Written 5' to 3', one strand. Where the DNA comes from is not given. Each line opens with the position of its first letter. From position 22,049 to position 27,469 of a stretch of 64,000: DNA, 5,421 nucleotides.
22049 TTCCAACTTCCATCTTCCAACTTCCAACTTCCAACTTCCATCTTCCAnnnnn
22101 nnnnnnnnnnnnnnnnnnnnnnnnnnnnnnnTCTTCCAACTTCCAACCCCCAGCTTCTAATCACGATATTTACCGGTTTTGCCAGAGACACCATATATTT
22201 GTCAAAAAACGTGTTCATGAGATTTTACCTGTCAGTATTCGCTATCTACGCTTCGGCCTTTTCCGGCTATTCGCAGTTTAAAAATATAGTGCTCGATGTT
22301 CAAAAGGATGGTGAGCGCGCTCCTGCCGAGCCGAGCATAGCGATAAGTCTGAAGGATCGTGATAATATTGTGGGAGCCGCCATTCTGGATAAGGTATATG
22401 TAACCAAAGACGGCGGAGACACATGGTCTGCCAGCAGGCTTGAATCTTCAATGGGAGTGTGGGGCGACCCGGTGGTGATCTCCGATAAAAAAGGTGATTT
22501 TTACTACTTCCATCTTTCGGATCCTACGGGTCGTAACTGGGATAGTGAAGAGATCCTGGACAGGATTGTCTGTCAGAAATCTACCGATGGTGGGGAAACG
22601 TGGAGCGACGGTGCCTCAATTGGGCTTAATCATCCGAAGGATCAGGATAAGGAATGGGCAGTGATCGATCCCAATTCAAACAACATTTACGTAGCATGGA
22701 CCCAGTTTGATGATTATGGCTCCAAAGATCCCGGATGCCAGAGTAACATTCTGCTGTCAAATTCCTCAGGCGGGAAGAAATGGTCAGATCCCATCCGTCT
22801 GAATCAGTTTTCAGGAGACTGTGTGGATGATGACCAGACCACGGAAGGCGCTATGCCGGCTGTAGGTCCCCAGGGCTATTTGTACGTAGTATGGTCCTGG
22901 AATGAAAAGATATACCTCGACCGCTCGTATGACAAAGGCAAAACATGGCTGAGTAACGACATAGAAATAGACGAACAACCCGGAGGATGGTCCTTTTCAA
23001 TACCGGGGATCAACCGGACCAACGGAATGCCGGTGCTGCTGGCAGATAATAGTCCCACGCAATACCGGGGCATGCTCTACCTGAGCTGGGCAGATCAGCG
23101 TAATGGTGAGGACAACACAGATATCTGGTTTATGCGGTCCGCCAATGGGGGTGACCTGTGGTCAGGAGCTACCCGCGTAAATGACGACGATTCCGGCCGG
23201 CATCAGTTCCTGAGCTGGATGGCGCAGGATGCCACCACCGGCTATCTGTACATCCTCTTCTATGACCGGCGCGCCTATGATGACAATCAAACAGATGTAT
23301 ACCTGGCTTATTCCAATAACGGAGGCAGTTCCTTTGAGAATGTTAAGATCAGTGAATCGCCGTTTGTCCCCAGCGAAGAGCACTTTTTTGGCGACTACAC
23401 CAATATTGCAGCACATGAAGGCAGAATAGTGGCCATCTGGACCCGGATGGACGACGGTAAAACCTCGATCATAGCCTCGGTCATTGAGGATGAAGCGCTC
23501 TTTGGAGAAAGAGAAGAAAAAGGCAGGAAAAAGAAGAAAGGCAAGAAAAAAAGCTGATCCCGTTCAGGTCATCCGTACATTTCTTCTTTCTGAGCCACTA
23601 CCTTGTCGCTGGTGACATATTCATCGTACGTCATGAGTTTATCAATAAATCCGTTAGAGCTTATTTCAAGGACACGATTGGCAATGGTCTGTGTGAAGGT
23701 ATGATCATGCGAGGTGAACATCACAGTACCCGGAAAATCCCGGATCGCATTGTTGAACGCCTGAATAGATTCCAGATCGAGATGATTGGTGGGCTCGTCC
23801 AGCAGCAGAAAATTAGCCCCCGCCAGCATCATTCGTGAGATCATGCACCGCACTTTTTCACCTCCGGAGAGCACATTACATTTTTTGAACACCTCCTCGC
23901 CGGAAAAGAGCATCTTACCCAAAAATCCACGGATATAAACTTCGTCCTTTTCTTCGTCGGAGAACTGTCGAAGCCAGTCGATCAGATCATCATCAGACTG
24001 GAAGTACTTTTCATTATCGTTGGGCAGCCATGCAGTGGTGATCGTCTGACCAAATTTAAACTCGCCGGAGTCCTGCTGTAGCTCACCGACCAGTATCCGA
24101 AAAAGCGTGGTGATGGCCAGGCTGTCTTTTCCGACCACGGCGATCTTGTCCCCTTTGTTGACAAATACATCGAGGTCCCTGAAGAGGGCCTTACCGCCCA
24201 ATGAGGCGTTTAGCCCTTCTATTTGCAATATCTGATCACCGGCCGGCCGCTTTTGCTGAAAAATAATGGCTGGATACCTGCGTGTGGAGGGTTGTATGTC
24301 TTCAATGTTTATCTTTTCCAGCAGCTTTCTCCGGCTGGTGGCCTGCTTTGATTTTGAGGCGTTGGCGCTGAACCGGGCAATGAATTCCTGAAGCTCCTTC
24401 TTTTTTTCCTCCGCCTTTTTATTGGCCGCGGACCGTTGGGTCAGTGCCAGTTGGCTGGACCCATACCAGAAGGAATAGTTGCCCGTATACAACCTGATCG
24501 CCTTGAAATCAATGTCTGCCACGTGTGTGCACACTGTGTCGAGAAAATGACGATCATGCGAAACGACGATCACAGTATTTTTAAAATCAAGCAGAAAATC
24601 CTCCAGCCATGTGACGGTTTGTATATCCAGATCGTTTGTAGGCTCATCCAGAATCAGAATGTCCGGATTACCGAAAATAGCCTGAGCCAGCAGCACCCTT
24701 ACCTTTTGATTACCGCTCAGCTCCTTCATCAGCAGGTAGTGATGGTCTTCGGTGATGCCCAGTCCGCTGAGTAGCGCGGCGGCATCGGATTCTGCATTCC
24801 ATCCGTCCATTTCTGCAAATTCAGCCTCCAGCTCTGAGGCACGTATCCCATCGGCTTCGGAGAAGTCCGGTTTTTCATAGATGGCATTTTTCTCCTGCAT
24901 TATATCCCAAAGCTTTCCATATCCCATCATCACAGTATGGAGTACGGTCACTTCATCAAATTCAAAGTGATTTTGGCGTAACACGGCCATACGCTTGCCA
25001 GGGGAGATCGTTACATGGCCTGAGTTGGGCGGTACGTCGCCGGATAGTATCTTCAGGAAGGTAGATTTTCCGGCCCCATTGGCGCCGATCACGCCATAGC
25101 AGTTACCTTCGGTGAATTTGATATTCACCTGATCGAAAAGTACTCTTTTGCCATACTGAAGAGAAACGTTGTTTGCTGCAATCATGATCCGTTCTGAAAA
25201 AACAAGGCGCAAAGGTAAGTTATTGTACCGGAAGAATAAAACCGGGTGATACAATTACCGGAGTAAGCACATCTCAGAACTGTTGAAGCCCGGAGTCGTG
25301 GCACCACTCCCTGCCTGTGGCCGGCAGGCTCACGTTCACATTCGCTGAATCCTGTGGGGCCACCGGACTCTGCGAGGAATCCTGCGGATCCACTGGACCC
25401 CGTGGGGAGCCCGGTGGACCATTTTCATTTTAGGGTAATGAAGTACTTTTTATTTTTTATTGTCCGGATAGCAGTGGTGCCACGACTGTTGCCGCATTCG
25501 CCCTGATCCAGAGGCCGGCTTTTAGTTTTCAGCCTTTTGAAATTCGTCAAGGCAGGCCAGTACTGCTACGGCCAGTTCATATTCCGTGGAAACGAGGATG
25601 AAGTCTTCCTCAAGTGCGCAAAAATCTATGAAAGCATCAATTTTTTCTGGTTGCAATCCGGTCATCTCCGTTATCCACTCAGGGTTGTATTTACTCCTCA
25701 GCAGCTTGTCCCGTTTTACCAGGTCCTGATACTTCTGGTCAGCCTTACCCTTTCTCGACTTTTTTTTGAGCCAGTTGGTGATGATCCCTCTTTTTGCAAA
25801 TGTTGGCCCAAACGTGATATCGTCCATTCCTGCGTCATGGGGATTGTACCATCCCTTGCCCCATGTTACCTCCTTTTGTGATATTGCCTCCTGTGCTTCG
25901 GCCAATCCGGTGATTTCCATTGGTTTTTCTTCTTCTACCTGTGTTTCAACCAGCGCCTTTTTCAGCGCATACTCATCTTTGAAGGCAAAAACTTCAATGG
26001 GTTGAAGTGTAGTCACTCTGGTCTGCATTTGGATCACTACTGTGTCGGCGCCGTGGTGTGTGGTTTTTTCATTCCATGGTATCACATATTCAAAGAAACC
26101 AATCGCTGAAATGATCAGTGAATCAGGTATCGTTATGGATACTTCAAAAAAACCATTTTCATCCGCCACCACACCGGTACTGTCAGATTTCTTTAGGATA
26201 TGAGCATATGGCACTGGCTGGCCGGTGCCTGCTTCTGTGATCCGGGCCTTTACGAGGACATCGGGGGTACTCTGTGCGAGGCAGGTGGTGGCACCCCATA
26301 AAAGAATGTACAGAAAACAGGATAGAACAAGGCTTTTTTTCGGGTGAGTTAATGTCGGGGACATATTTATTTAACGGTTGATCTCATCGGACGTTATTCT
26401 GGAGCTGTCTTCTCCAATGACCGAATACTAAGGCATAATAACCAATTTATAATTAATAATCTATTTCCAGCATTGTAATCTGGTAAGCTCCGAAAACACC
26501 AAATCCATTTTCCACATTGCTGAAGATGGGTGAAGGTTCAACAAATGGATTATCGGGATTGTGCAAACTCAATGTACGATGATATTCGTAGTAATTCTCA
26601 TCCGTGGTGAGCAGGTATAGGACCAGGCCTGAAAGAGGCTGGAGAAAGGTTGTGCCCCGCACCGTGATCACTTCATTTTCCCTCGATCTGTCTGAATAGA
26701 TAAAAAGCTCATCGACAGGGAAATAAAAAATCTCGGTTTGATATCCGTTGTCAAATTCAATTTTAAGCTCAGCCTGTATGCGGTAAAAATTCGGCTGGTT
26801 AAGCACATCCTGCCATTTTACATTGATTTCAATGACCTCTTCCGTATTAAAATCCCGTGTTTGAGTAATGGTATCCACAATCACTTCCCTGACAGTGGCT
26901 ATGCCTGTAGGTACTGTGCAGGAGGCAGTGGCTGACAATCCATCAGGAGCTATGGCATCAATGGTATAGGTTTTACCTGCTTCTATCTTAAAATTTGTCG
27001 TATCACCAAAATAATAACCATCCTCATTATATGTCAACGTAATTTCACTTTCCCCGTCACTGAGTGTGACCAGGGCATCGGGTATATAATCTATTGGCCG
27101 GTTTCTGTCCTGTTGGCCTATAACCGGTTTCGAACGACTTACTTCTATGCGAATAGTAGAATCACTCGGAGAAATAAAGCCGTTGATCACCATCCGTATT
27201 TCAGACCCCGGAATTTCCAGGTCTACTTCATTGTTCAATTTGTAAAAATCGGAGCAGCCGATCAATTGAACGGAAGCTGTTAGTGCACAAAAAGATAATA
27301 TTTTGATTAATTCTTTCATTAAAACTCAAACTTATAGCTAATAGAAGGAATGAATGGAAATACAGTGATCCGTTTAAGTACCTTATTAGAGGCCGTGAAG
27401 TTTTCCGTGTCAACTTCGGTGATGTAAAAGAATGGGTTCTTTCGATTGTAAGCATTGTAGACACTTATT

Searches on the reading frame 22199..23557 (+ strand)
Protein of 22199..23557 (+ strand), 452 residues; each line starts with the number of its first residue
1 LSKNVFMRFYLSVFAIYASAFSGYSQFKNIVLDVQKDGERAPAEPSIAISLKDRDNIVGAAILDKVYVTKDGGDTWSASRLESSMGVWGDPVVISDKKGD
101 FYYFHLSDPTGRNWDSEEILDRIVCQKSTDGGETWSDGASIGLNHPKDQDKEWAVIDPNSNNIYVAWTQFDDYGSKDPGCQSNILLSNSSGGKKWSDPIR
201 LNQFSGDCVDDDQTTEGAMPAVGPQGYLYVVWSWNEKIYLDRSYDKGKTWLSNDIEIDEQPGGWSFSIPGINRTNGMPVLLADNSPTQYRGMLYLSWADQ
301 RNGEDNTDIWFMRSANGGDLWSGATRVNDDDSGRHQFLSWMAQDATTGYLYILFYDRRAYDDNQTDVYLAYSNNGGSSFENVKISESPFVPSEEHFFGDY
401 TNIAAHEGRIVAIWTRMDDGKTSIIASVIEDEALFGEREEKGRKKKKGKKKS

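Call 19: search_protein_families(library=pfam, proteins=[window:22199-23557:+], max_evalue=0.01)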
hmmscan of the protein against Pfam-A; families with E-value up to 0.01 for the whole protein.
window:22199-23557:+ (452 aa): 5 families
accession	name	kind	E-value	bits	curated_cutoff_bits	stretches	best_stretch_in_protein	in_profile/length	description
PF24316.1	Tli3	-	7.2e-10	39.7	27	0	81-164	43-126/129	T6SS Tli3 immunity protein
PF13088.12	BNR_2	-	1.4e-08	34.9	31.4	2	66-147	140-210/277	BNR repeat-like domain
PF21471.3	Reelin_subrepeat-B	-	6.5e-05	23.2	27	0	361-394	54-77/127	Reelin subrepeat B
PF15902.12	Sortilin-Vps10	-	0.0022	17.3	33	0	46-137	27-111/446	Sortilin, neurotensin receptor 3,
PF02012.26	BNR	-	0.0038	17.4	27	0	127-136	2-11/12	BNR/Asp-box repeat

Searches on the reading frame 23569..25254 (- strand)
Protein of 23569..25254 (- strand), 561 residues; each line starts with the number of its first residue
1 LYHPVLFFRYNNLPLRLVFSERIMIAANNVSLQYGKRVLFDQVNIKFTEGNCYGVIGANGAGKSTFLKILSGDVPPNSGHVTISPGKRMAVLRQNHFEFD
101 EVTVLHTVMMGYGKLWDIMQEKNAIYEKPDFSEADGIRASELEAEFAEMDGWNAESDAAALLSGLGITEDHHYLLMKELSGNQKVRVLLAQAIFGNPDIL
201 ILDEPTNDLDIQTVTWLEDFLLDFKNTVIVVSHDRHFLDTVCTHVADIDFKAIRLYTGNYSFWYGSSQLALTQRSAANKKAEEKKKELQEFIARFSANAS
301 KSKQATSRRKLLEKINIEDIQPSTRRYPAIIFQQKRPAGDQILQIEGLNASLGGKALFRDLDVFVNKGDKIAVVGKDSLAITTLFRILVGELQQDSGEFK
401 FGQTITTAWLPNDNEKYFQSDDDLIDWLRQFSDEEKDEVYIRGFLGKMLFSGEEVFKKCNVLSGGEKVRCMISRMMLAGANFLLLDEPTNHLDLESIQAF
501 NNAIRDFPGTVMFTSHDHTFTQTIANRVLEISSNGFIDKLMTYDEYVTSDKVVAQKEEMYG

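Call 19: search_protein_families(library=pfam, proteins=[window:23569-25254:-], max_evalue=0.01)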
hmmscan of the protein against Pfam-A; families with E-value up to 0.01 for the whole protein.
window:23569-25254:- (561 aa): 6 families
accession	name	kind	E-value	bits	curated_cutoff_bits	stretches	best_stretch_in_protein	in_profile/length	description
PF00005.33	ABC_tran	-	6.1e-41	140.7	25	2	41-207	2-137/137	ABC transporter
PF12848.13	ABC_tran_Xtn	-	1.1e-19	70.7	25.9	1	247-329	2-82/85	ABC transporter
PF13304.12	AAA_21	-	3.1e-12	47.6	27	1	53-71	2-20/304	AAA domain, putative AbiEii toxin, Type IV TA system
PF02463.25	SMC_N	-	1.2e-07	31.8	40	0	313-529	128-209/220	RecF/RecN/SMC N terminal domain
PF13476.12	AAA_23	-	0.00059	21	27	0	40-70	10-39/201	AAA domain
PF13555.12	AAA_29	-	0.0056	16.8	27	0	40-67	12-39/61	P-loop containing region of AAA domain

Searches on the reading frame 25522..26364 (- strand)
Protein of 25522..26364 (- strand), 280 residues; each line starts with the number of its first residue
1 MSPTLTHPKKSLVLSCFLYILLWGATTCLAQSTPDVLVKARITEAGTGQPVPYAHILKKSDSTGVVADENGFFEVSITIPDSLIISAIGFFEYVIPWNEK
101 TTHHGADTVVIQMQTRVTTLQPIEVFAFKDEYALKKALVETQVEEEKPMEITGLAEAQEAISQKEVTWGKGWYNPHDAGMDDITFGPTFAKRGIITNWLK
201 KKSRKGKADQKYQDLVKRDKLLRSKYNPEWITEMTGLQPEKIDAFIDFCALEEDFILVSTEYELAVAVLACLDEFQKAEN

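Call 19: search_protein_families(library=pfam, proteins=[window:25522-26364:-], max_evalue=0.01)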
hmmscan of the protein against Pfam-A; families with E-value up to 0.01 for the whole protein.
window:25522-26364:- (280 aa): 2 families
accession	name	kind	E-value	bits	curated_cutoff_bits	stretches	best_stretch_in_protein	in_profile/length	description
PF13715.12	CarbopepD_reg_2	-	8.3e-07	29.4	32.2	1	41-100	4-65/88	CarboxypepD_reg-like domain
PF13620.12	CarboxypepD_reg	-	0.0019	18.9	32.3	1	39-93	3-62/82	Carboxypeptidase regulatory-like domain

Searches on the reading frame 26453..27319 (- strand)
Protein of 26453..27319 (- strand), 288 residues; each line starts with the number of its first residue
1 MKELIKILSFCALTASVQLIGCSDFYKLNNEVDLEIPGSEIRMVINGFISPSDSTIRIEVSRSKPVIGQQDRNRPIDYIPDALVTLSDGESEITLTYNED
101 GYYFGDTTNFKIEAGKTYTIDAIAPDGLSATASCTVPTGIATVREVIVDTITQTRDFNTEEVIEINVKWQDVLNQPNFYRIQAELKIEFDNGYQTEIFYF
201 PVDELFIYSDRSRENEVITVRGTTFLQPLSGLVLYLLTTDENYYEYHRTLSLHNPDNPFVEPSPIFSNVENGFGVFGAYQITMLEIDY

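Call 19: search_protein_families(library=pfam, proteins=[window:26453-27319:-], max_evalue=0.01)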
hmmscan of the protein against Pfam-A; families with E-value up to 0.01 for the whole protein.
window:26453-27319:- (288 aa): 1 family
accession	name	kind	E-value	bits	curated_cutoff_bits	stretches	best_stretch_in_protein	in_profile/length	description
PF14054.11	DUF4249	-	9.2e-39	134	28.5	1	30-282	2-266/269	Domain of unknown function (DUF4249)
